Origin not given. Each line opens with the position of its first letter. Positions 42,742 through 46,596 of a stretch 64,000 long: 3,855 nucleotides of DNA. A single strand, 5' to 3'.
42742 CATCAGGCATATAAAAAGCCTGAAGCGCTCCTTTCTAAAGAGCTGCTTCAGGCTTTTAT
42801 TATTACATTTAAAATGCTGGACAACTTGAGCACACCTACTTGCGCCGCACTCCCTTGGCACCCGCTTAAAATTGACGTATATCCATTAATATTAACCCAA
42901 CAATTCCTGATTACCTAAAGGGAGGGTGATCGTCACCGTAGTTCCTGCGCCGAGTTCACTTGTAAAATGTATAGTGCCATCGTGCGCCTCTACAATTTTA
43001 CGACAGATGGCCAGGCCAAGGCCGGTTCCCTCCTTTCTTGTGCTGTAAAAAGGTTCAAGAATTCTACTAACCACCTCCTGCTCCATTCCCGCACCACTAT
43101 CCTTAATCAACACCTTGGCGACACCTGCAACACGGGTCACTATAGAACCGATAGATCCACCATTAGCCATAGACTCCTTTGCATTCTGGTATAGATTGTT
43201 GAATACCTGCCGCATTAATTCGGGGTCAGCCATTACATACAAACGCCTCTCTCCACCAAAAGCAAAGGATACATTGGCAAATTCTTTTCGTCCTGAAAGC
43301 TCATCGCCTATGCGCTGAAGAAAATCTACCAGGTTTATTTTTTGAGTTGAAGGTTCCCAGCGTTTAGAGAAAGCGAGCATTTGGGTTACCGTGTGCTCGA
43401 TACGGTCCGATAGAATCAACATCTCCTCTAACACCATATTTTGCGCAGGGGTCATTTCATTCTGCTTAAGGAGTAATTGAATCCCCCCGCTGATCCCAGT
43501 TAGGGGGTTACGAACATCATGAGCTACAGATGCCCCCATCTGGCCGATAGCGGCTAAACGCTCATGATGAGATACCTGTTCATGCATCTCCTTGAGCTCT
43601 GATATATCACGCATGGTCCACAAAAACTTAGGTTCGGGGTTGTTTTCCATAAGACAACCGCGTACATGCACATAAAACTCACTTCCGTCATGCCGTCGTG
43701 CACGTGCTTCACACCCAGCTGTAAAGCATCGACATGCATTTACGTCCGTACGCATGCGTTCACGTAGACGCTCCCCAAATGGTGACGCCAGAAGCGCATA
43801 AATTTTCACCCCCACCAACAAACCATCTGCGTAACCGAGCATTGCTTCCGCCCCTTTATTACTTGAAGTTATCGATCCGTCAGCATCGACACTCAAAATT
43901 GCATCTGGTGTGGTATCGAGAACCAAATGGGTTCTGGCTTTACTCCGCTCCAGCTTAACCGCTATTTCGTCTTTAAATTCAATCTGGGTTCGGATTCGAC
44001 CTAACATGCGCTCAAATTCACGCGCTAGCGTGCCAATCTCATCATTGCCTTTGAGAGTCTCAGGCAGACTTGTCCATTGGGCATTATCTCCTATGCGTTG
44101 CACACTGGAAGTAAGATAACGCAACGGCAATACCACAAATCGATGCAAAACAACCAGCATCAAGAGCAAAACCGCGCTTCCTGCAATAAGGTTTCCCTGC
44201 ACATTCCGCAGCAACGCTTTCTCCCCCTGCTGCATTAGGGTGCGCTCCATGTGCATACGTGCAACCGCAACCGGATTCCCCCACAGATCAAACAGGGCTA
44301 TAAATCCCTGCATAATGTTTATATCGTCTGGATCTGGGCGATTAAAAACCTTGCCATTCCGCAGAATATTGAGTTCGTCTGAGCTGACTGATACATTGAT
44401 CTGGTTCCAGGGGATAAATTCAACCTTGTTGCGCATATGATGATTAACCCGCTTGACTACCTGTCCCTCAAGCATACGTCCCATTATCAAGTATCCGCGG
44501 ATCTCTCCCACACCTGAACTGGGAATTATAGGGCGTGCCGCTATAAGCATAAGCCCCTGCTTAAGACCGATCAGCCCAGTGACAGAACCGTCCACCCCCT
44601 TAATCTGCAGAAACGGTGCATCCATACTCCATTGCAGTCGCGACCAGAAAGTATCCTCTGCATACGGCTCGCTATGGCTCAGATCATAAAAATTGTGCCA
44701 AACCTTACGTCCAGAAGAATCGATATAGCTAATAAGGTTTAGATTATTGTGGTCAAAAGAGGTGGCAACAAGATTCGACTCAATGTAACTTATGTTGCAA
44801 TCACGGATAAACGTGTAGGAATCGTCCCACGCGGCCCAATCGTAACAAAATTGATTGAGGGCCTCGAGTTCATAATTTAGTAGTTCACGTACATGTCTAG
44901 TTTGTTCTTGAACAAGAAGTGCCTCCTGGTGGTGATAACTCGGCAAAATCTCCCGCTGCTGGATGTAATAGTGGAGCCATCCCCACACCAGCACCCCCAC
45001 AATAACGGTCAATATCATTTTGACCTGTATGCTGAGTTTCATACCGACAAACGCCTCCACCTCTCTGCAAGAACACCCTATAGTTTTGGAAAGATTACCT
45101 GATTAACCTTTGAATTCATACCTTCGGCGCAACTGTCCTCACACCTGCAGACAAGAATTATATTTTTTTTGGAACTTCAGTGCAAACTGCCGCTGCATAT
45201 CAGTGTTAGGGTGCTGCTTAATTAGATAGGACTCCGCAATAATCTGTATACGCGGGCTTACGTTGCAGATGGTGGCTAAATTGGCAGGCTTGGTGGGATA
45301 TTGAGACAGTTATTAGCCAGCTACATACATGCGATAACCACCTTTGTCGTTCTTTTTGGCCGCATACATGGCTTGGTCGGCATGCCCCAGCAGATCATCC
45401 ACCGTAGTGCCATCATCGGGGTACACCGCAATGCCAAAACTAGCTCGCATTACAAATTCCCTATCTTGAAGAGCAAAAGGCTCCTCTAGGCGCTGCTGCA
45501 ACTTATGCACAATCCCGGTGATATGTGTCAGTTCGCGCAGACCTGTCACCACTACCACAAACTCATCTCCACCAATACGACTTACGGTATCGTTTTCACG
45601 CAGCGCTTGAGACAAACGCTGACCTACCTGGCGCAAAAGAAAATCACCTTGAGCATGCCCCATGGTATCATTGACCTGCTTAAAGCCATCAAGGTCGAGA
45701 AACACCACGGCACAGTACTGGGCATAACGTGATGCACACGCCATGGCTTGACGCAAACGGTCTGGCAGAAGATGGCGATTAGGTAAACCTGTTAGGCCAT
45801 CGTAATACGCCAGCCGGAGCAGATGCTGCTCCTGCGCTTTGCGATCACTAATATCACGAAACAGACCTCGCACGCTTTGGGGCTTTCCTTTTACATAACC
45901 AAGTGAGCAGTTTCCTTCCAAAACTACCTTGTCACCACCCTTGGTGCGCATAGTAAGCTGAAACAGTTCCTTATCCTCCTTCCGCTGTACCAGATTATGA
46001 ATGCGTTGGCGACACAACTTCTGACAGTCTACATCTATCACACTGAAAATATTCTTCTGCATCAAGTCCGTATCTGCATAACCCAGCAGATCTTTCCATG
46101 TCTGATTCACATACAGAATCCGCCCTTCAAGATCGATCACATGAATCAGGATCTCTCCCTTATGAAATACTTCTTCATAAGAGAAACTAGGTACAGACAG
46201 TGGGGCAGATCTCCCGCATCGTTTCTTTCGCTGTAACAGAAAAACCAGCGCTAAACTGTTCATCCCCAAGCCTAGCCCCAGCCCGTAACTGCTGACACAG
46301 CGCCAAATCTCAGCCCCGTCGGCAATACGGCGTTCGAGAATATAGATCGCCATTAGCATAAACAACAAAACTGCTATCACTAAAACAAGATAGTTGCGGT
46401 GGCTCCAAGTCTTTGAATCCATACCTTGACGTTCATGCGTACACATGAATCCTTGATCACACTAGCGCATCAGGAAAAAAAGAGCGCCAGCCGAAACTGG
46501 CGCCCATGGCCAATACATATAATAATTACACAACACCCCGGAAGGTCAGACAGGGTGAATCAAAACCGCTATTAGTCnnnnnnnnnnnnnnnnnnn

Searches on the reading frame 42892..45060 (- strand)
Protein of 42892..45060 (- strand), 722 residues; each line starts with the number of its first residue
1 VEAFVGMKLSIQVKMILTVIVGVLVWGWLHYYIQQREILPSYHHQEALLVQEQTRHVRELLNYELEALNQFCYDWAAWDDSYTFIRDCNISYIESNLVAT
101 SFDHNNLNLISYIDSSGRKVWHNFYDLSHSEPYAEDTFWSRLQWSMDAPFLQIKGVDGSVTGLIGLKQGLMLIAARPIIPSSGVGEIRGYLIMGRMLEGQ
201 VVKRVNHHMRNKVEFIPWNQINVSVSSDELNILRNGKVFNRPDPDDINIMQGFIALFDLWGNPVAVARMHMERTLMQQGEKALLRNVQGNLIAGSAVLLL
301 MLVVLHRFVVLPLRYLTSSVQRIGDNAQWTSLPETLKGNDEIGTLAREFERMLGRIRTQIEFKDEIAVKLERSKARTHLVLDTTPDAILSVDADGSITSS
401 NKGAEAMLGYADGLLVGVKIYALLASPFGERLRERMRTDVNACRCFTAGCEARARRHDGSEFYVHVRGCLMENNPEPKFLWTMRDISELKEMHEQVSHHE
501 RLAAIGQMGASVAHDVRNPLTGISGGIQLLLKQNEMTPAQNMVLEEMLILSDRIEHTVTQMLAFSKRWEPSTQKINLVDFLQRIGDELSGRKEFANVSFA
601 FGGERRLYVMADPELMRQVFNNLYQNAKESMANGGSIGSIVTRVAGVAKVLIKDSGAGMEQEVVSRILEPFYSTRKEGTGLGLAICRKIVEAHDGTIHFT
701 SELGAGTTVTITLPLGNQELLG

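Call 7: search_protein_families(library=pfam, max_evalue=0.01, proteins=[window:42892-45060:-])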
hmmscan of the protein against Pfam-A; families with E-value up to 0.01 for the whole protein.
window:42892-45060:- (722 aa): 8 families
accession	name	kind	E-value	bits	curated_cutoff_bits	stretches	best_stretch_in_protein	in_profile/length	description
PF05228.19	CHASE4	-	5.7e-34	117.7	26.2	1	61-215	2-139/140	CHASE4 domain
PF02518.31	HATPase_c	-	1.4e-23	83.9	26.4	1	612-716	2-110/111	Histidine kinase-, DNA gyrase B-, and HSP90-like ATPase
PF00512.31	HisKA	-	4.5e-11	43.1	26.9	1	506-566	3-62/66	His Kinase A (phospho-acceptor) domain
PF13426.13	PAS_9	-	8.8e-11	42.4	27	1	385-488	1-103/103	PAS domain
PF00672.30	HAMP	-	1.1e-09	38.9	25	1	305-357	2-52/53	HAMP domain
PF00989.32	PAS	-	1.1e-09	38.7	22.6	1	378-486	4-113/113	PAS fold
PF08448.16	PAS_4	-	1e-05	26.2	23.1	1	381-489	1-108/110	PAS fold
PF13188.13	PAS_8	-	4e-05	23.8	21.8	1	376-427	2-50/65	PAS domain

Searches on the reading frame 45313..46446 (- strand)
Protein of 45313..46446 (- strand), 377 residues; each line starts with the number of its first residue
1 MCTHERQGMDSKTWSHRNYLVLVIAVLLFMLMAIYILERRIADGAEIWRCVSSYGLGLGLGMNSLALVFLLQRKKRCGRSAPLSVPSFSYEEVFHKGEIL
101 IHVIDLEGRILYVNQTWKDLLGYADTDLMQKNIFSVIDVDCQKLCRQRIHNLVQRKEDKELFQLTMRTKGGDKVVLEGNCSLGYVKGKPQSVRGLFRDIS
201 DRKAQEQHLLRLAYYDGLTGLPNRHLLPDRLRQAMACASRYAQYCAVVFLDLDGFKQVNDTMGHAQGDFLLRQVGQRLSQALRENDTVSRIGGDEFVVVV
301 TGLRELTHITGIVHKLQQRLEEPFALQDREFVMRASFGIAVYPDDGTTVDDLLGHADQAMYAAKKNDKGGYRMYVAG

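Call 7: search_protein_families(library=pfam, max_evalue=0.01, proteins=[window:45313-46446:-])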
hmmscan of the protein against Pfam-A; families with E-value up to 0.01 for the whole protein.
window:45313-46446:- (377 aa): 7 families
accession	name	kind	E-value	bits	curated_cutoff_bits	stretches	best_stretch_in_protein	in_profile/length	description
PF00990.26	GGDEF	-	2.7e-49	167.5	23.8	1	213-367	1-158/161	Diguanylate cyclase, GGDEF domain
PF13426.13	PAS_9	-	3e-11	43.9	27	1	103-201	6-103/103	PAS domain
PF00989.32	PAS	-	1.3e-08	35.3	22.6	1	101-199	14-113/113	PAS fold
PF08448.16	PAS_4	-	4.8e-08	33.6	23.1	1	100-203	7-109/110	PAS fold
PF13188.13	PAS_8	-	7.5e-06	26.1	21.8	1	99-142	12-55/65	PAS domain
PF08447.18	PAS_3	-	4.7e-05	24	25.6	1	110-194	1-87/89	PAS fold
PF18095.7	PAS_12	-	0.00025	21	22.6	1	105-185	64-138/153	UPF0242 C-terminal PAS-like domain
